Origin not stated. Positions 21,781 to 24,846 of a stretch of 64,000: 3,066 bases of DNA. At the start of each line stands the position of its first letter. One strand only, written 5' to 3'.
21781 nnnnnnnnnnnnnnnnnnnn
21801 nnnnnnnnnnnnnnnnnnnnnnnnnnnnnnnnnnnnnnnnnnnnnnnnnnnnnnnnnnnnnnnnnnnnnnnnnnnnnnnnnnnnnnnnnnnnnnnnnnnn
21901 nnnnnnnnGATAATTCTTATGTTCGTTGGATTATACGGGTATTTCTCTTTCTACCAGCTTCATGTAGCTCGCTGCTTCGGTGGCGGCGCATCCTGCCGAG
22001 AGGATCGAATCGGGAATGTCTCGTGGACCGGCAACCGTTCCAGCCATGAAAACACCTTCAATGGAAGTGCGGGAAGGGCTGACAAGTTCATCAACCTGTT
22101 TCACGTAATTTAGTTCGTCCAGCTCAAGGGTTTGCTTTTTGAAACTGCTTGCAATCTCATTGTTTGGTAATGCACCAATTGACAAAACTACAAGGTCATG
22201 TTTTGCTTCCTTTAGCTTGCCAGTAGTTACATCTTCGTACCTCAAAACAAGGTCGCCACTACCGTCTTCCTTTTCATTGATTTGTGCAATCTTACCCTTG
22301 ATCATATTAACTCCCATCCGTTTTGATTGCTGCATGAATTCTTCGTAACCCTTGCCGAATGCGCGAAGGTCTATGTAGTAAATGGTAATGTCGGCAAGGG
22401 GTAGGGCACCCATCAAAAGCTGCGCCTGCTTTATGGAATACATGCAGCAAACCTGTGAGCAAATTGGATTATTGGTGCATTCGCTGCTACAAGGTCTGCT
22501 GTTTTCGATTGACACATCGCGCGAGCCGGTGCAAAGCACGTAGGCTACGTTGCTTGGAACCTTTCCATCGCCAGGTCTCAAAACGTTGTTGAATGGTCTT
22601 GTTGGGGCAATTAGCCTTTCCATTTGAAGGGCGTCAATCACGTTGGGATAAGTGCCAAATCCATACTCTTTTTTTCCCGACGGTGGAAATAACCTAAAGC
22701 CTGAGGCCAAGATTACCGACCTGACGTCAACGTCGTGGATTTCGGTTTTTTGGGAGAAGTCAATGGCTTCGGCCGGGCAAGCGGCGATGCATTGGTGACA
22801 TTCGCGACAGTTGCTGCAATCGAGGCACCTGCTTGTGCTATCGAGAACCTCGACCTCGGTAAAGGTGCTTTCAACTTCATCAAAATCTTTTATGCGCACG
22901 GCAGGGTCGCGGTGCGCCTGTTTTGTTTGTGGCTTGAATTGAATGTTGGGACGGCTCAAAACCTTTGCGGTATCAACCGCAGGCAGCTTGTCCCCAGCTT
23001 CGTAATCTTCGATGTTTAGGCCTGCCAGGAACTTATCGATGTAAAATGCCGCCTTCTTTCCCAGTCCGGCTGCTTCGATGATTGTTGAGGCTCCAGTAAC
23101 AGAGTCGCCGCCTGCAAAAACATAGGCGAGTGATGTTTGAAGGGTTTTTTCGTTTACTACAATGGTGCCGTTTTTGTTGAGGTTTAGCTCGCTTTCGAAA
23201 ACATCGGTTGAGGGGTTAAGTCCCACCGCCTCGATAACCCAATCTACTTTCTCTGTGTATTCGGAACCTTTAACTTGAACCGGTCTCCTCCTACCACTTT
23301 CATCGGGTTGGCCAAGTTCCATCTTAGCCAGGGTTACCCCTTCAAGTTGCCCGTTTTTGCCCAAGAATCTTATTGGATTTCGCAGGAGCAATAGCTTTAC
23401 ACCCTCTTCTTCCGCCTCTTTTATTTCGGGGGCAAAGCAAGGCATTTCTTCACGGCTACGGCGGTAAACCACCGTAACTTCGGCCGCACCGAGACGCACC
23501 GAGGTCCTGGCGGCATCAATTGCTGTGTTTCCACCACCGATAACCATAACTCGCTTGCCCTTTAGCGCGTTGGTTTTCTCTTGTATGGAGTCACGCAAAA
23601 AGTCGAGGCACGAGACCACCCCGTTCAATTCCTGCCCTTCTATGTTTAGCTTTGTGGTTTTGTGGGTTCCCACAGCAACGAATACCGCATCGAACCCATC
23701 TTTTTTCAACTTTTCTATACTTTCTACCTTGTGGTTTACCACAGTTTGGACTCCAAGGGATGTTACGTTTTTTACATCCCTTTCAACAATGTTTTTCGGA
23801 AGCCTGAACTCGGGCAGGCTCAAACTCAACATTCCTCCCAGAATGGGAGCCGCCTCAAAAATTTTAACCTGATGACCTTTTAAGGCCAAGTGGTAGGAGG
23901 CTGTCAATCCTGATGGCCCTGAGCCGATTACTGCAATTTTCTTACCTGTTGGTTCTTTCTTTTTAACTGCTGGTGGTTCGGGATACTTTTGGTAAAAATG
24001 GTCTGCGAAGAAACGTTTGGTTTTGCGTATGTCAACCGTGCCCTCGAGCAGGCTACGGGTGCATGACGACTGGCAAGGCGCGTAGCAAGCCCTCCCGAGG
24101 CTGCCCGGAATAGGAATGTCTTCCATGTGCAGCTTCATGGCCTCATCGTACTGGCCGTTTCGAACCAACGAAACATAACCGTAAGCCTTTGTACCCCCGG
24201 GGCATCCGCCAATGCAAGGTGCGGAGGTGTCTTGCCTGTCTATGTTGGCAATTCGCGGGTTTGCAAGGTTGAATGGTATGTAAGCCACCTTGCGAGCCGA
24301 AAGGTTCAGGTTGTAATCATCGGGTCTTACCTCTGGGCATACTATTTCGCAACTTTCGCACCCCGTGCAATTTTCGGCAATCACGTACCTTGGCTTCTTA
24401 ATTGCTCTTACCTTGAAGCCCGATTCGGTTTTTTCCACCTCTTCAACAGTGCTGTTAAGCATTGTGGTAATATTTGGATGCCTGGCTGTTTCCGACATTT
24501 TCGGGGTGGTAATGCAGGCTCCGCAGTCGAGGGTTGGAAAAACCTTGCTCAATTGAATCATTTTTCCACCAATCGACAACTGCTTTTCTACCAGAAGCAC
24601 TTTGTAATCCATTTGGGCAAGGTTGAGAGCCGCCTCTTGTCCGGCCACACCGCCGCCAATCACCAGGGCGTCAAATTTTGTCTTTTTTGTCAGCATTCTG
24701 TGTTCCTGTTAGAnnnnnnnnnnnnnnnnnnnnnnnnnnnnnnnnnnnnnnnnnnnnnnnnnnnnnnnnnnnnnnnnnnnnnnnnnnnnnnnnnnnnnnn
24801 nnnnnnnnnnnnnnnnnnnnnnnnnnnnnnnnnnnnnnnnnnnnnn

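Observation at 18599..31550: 13-gene sulfur-trafficking operon ending in a Qmo/HdrA-like membrane redox module with no recognisable terminal sulfur enzyme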

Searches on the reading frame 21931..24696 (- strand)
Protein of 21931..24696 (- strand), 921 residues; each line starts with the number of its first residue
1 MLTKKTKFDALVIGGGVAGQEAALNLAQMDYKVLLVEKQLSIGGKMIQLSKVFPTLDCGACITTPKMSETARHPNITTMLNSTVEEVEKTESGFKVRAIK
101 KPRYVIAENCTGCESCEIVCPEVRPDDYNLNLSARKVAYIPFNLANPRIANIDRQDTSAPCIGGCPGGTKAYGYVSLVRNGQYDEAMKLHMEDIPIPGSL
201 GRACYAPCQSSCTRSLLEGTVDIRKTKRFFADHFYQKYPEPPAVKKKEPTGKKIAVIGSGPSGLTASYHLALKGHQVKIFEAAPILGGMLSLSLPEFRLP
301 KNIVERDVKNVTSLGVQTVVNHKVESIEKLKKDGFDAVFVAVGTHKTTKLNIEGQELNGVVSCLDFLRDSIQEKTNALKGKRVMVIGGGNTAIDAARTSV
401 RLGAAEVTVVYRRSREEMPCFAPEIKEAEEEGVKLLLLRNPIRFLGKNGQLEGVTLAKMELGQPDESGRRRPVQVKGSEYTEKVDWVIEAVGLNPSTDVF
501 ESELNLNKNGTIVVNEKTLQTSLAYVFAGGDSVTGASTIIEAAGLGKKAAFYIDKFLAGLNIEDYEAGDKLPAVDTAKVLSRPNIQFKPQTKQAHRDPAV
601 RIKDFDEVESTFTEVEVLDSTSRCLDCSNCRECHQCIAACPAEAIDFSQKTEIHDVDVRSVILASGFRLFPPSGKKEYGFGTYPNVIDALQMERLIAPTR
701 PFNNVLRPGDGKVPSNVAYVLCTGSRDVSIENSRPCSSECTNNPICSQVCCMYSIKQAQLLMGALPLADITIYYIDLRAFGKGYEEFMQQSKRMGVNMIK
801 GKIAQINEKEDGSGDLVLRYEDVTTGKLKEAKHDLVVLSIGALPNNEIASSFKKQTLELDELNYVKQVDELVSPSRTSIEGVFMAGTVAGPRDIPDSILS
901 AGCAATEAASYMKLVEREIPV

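Call 4: search_protein_families(library=pfam, proteins=[window:21931-24696:-], max_evalue=0.01)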
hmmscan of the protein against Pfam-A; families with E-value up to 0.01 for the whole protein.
window:21931-24696:- (921 aa): 27 families (the best 25 are shown)
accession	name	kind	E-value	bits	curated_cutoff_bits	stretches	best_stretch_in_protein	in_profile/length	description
PF07992.20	Pyr_redox_2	-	5.2e-51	174.2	26.1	3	253-541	2-286/291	Pyridine nucleotide-disulphide oxidoreductase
PF13738.12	Pyr_redox_3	-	1.1e-20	74.6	30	2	337-530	127-305/305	Pyridine nucleotide-disulphide oxidoreductase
PF00070.33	Pyr_redox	-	1.3e-15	58.1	22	1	382-457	1-80/82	Pyridine nucleotide-disulphide oxidoreductase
PF12831.13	FAD_oxidored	-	1.6e-15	57.8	27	2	9-46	1-38/416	FAD dependent oxidoreductase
PF13450.12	NAD_binding_8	-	2.6e-15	56.9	21.9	2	256-290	1-35/68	NAD(P)-binding Rossmann-like domain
PF14691.11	Fer4_20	-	1.7e-13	50.8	25.8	2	158-236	29-110/113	Dihydroprymidine dehydrogenase domain II, 4Fe-4S cluster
PF01946.23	Thi4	-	4.9e-11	42.8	26.2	2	4-52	14-63/235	Thi4 family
PF01266.30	DAO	-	1.4e-10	41.7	27.9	2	253-287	1-35/353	FAD dependent oxidoreductase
PF01134.28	GIDA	-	5.4e-10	39.3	22.1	1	10-41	2-33/391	Glucose inhibited division protein A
PF00890.30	FAD_binding_2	-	1.9e-08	34.4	20.4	1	9-44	1-36/414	FAD binding domain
PF01262.27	AlaDh_PNT_C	-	3.2e-08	33.7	23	0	10-40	31-61/214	Alanine dehydrogenase/PNT, C-terminal domain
PF03486.20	HI0933_like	-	7.6e-08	32.5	50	2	9-46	2-39/244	HI0933-like protein Rossmann domain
PF13241.12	NAD_binding_7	-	1.2e-07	32.7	22.1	0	378-417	5-43/104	Putative NAD(P)-binding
PF00743.25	FMO-like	-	1e-05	24.6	22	1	325-408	129-210/532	Flavin-binding monooxygenase-like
PF00107.32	ADH_zinc_N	-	0.00021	21.7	31.8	1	307-376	26-100/129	Zinc-binding dehydrogenase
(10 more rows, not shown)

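Call 5: search_protein_families(library=ncbifam, proteins=[window:21931-24696:-], max_evalue=0.001)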
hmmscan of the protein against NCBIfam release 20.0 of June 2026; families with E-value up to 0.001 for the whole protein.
window:21931-24696:- (921 aa): 136 families (the best 25 are shown)
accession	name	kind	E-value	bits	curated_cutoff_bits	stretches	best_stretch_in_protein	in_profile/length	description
NF009410.0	PRK12771.1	subfamily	2.4e-147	491.9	516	1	155-657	44-541/566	NAD(P)-binding protein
NF040770.1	hetero_SS_HdrA2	exception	1.5e-132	443.3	1100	2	623-913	283-561/777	CoB-CoM heterodisulfide reductase HdrA2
NF009454.0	PRK12814.1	equivalog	2.5e-124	416.1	916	1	151-642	94-586/657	putative NADPH-dependent glutamate synthase small subunit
NF009414.0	PRK12778.1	equivalog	3.2e-117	392.7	1103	1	158-557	336-749/752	bifunctional dihydroorotate dehydrogenase B NAD binding subunit/NADPH-dependent glutamate synthase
TIGR03315.1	Se_ygfK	equivalog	2.5e-102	343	835.3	1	159-644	445-901/1012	putative selenate reductase subunit YgfK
TIGR01316.1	gltA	equivalog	1.7e-101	340.2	471.75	1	155-557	32-449/449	NADPH-dependent glutamate synthase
NF041778.1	hetero_SS_HdrA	equivalog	3.8e-91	306.1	1400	2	623-912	294-570/771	ferredoxin:CoB-CoM heterodisulfide reductase subunit HdrA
NF041891.1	hdrA_Methbact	equivalog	2.7e-89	300.3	1300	2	624-913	281-557/762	ferredoxin:CoB-CoM heterodisulfide reductase subunit HdrA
NF009409.0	PRK12770.1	subfamily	5.2e-84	282.3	343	2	245-559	12-352/360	putative glutamate synthase subunit beta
NF009415.0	PRK12779.1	equivalog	3e-81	273.6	1519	1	161-553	210-622/944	putative bifunctional glutamate synthase subunit beta/2-polyprenylphenol hydroxylase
TIGR01318.1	gltD_gamma_fam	subfamily_domain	2.3e-80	270.5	482.95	1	159-557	48-465/467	glutamate synthase, small subunit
NF009413.0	PRK12775.1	equivalog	2.3e-76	257.4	1895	1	158-558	338-755/1006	putative trifunctional 2-polyprenylphenol hydroxylase/glutamate synthase subunit beta/ferritin domain-containing protein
NF010590.0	PRK13984.1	equivalog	8e-75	252.1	946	1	157-558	194-607/611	putative oxidoreductase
NF009408.0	PRK12769.1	equivalog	3.9e-74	249.9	1003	1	161-558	236-652/659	formate-dependent uric acid utilization protein AegA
TIGR01317.1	GOGAT_sm_gam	subfamily_domain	8.7e-68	229.3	447.7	2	163-559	56-480/485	glutamate synthase small subunit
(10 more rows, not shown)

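Call 10: find_homologous_proteins(query=window:21931-24696:-, max_evalue=1e-20)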
Query window:21931-24696:- (921 aa): 7835 proteins with E <= 1e-20 among 8000 candidates; the best 120 are listed.
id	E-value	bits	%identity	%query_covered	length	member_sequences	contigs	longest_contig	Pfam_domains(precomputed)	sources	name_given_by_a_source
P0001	0.0e+0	2088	100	100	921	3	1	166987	PF00743.26,PF13241.13,PF13450.13,PF07992.21,PF00070.34,PF03486.21,PF01134.29,PF12831.14,PF01946.24,PF01266.31,PF14691.12,PF00890.31,PF13738.13,PF01262.28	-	-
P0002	0.0e+0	1766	82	100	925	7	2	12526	PF13241.13,PF13450.13,PF07992.21,PF00070.34,PF03486.21,PF01134.29,PF12831.14,PF01946.24,PF01266.31,PF01593.31,PF14691.12,PF00890.31,PF13738.13,PF01262.28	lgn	-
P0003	0.0e+0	1721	80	100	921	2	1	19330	PF13241.13,PF13450.13,PF07992.21,PF00070.34,PF03486.21,PF01134.29,PF12831.14,PF01946.24,PF01266.31,PF14691.12,PF00890.31,PF13738.13,PF01262.28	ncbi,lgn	-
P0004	0.0e+0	1665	77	100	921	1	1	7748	PF13241.13,PF13450.13,PF07992.21,PF00070.34,PF03486.21,PF01134.29,PF01494.26,PF12831.14,PF01946.24,PF01266.31,PF01593.31,PF14691.12,PF00890.31,PF13738.13,PF01262.28,PF01488.27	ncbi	-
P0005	0.0e+0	1633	77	99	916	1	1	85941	PF13241.13,PF13450.13,PF07992.21,PF00070.34,PF03486.21,PF01134.29,PF12831.14,PF01946.24,PF01266.31,PF01593.31,PF14691.12,PF00890.31,PF13738.13,PF01262.28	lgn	-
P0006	0.0e+0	1567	73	100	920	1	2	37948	PF13241.13,PF13450.13,PF07992.21,PF00070.34,PF03486.21,PF01134.29,PF01494.26,PF12831.14,PF01946.24,PF01266.31,PF01593.31,PF14691.12,PF00890.31,PF13738.13,PF01262.28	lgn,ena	-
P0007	0.0e+0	1540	72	99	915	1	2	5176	PF13241.13,PF13450.13,PF07992.21,PF00070.34,PF03486.21,PF01134.29,PF12831.14,PF01946.24,PF01266.31,PF01593.31,PF14691.12,PF00890.31,PF13738.13,PF01262.28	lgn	-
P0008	0.0e+0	1533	72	99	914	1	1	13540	PF13241.13,PF13450.13,PF07992.21,PF00070.34,PF03486.21,PF01134.29,PF12831.14,PF01946.24,PF01266.31,PF01593.31,PF14691.12,PF00890.31,PF13738.13,PF01262.28,PF01488.27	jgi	-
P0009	0.0e+0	1533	72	98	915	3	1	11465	PF13241.13,PF13450.13,PF07992.21,PF00070.34,PF03486.21,PF01134.29,PF12831.14,PF01946.24,PF01266.31,PF01593.31,PF14691.12,PF00890.31,PF13738.13,PF01262.28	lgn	-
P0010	0.0e+0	1530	72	99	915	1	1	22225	PF13241.13,PF13450.13,PF07992.21,PF00070.34,PF03486.21,PF01134.29,PF12831.14,PF01946.24,PF01266.31,PF01593.31,PF14691.12,PF00890.31,PF13738.13,PF01262.28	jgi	-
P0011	0.0e+0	1530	72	99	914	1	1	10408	PF13241.13,PF13450.13,PF07992.21,PF00070.34,PF03486.21,PF01134.29,PF12831.14,PF01946.24,PF01266.31,PF01593.31,PF14691.12,PF00890.31,PF13738.13,PF01262.28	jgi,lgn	-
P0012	0.0e+0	1529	71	98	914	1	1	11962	PF13241.13,PF13450.13,PF07992.21,PF00070.34,PF03486.21,PF01134.29,PF12831.14,PF01946.24,PF01266.31,PF14691.12,PF00890.31,PF13738.13,PF01262.28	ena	-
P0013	0.0e+0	1528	72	99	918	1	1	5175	PF13241.13,PF13450.13,PF07992.21,PF00070.34,PF03486.21,PF01134.29,PF12831.14,PF01946.24,PF01266.31,PF14691.12,PF00890.31,PF13738.13,PF01262.28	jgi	jgi:heterodisulfide reductase subunit A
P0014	0.0e+0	1525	71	99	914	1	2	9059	PF13241.13,PF13450.13,PF07992.21,PF00070.34,PF03486.21,PF01134.29,PF12831.14,PF01946.24,PF01266.31,PF01593.31,PF14691.12,PF00890.31,PF13738.13,PF01262.28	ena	-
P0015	0.0e+0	1524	71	98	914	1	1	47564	PF13241.13,PF13450.13,PF07992.21,PF00070.34,PF03486.21,PF01134.29,PF12831.14,PF01946.24,PF01266.31,PF01593.31,PF14691.12,PF00890.31,PF13738.13,PF01262.28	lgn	-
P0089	0.0e+0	1469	68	99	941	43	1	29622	PF13241.13,PF13450.13,PF07992.21,PF00070.34,PF03486.21,PF12838.13,PF01134.29,PF12831.14,PF01946.24,PF01266.31,PF01593.31,PF14691.12,PF00890.31,PF13738.13,PF01262.28,PF01488.27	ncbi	ncbi:MAG: FAD-dependent oxidoreductase [Paludibacter sp.]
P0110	0.0e+0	1458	68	99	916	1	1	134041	PF13241.13,PF13450.13,PF07992.21,PF00070.34,PF03486.21,PF01134.29,PF01494.26,PF12831.14,PF01946.24,PF01266.31,PF01593.31,PF14691.12,PF00890.31,PF13738.13,PF01262.28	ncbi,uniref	ncbi:FAD-dependent oxidoreductase [Tenuifilum osseticum]|uniref:FAD-dependent oxidoreductase n=1 Tax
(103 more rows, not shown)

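Call 12: find_encoding_contigs(protein=P0110, flank=10000, max_places=2)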
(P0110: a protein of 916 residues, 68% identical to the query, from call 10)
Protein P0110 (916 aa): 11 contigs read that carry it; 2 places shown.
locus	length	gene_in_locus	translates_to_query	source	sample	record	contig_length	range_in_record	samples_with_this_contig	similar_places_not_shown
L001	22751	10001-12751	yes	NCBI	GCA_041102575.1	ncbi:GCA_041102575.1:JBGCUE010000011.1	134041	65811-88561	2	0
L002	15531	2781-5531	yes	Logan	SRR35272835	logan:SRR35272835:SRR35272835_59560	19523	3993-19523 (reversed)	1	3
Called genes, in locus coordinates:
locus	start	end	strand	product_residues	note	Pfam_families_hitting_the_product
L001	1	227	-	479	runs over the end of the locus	PF02386:TrkH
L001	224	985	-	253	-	-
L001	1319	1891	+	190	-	PF04542:Sigma70_r2, PF08281:Sigma70_r4_2, PF04545:Sigma70_r4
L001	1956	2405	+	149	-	PF13490:zf-HC2 (weak)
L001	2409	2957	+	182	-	PF13801:Metal_resist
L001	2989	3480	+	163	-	PF13801:Metal_resist, PF07813:LTXXQ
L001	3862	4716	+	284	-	PF00491:Arginase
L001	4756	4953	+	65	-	-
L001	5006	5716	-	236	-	PF00578:AhpC-TSA, PF08534:Redoxin, PF10417:1-cysPrx_C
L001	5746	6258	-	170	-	PF00210:Ferritin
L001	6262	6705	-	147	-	PF01475:FUR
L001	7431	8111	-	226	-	PF00027:cNMP_binding, PF13545:HTH_Crp_2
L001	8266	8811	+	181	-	PF13686:DrsE_2, PF02635:DsrE (faint)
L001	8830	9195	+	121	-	PF02635:DsrE, PF13686:DrsE_2 (faint)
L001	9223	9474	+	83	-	PF01206:TusA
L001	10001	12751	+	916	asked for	PF07992:Pyr_redox_2 (weak), PF12831:FAD_oxidored (weak), PF13738:Pyr_redox_3 (weak), PF14691:Fer4_20, PF01266:DAO (weak), PF07992:Pyr_redox_2, PF13450:NAD_binding_8, PF13738:Pyr_redox_3, +10 more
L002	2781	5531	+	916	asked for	PF07992:Pyr_redox_2 (weak), PF12831:FAD_oxidored (weak), PF13738:Pyr_redox_3 (weak), PF14691:Fer4_20, PF01266:DAO (weak), PF07992:Pyr_redox_2, PF13450:NAD_binding_8, PF13738:Pyr_redox_3, +10 more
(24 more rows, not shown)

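Call 13: find_encoding_contigs(protein=P0089, flank=10000, max_places=2)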
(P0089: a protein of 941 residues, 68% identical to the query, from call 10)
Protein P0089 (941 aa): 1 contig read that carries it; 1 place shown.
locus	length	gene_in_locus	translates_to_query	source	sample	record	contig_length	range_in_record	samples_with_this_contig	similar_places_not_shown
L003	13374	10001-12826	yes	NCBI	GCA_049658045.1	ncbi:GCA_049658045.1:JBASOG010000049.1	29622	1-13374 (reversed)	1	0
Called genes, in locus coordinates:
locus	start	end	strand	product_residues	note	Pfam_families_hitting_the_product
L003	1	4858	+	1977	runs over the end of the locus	PF01835:MG2, PF07703:A2M_BRD (weak), PF00207:A2M, PF17973:bMG10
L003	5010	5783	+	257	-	PF01925:TauE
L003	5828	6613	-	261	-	PF00899:ThiF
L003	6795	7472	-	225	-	PF00027:cNMP_binding, PF13545:HTH_Crp_2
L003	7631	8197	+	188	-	PF13686:DrsE_2, PF02635:DsrE (faint)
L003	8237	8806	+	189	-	PF01209:Ubie_methyltran (weak), PF13489:Methyltransf_23, PF02475:TRM5-TYW2_MTfase, PF05175:MTS (weak), PF13847:Methyltransf_31, PF13649:Methyltransf_25, PF08241:Methyltransf_11, PF08242:Methyltransf_12, +1 more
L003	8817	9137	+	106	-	PF02635:DsrE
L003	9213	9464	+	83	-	PF01206:TusA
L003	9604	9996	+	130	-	PF02662:FlpD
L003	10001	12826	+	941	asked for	PF00070:Pyr_redox (faint), PF01134:GIDA (weak), PF12831:FAD_oxidored (weak), PF14691:Fer4_20, PF01266:DAO (weak), PF07992:Pyr_redox_2, PF13450:NAD_binding_8, PF13738:Pyr_redox_3, +8 more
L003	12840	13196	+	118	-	PF05635:23S_rRNA_IVP, PF22296:bAvd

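Call 15: find_encoding_contigs(protein=window:21931-24696:-, flank=10000, max_places=3)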
Protein window:21931-24696:- (921 aa): no gene with exactly this product is on record in the collection.

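Call 18: find_encoding_contigs(protein=P0003, flank=10000, max_places=1)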
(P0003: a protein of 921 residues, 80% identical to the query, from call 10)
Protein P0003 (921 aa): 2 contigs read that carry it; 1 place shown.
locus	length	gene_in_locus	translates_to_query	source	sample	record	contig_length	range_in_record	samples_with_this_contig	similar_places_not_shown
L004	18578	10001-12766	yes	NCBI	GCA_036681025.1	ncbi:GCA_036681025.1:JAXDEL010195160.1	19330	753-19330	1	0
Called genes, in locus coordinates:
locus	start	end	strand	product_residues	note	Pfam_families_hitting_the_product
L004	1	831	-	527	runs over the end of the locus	?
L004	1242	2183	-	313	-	PF04055:Radical_SAM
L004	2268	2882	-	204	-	PF00027:cNMP_binding, PF13545:HTH_Crp_2, PF00325:Crp (weak)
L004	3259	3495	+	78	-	PF01206:TusA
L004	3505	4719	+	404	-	PF04143:Sulf_transp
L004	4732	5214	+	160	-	PF00581:Rhodanese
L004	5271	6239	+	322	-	PF00581:Rhodanese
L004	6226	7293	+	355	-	PF13609:Porin_4 (weak), PF07396:Porin_O_P, PF07642:BBP2 (weak)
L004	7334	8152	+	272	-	PF00581:Rhodanese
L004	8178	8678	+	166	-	PF00581:Rhodanese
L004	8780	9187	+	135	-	PF13686:DrsE_2 (faint), PF02635:DsrE (weak)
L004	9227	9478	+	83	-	PF01206:TusA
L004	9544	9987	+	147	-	PF02662:FlpD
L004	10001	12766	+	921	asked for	PF00070:Pyr_redox (faint), PF00890:FAD_binding_2 (faint), PF12831:FAD_oxidored (weak), PF14691:Fer4_20, PF07992:Pyr_redox_2, PF13450:NAD_binding_8, PF13738:Pyr_redox_3 (weak), PF07992:Pyr_redox_2 (weak), +6 more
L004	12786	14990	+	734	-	PF00070:Pyr_redox (weak), PF00890:FAD_binding_2, PF01266:DAO (weak), PF07992:Pyr_redox_2, PF12831:FAD_oxidored, PF13450:NAD_binding_8 (weak), PF14697:Fer4_21, PF12838:Fer4_7, +6 more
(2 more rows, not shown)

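Call 19: find_encoding_contigs(protein=P0005, flank=10000, max_places=1)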
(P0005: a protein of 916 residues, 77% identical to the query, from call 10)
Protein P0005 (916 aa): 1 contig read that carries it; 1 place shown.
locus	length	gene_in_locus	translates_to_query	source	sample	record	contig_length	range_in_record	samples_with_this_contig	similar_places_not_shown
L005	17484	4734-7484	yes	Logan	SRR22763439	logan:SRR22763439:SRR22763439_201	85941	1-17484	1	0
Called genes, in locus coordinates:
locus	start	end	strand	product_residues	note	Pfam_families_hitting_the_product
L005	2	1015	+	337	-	?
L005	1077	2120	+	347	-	PF13609:Porin_4 (weak), PF07396:Porin_O_P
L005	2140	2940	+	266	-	PF00581:Rhodanese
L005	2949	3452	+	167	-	PF00581:Rhodanese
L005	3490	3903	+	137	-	PF13686:DrsE_2 (faint), PF02635:DsrE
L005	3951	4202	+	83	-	PF01206:TusA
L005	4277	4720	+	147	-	PF02662:FlpD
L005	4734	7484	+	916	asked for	PF07992:Pyr_redox_2 (weak), PF12831:FAD_oxidored (weak), PF14691:Fer4_20, PF01266:DAO (weak), PF01946:Thi4 (weak), PF07992:Pyr_redox_2, PF13450:NAD_binding_8, PF07992:Pyr_redox_2, +9 more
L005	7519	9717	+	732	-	PF07992:Pyr_redox_2 (weak), PF00890:FAD_binding_2 (weak), PF01266:DAO (weak), PF03486:HI0933_like (weak), PF12831:FAD_oxidored, PF13450:NAD_binding_8, PF14697:Fer4_21, PF12838:Fer4_7, +7 more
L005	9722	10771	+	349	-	PF13187:Fer4_9, PF12838:Fer4_7 (weak), PF13183:Fer4_8 (weak), PF13534:Fer4_17 (weak)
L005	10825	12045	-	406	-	PF07690:MFS_1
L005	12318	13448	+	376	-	-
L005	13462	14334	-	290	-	PF04471:Mrr_cat (faint)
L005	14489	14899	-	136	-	-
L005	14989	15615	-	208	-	PF00484:Pro_CA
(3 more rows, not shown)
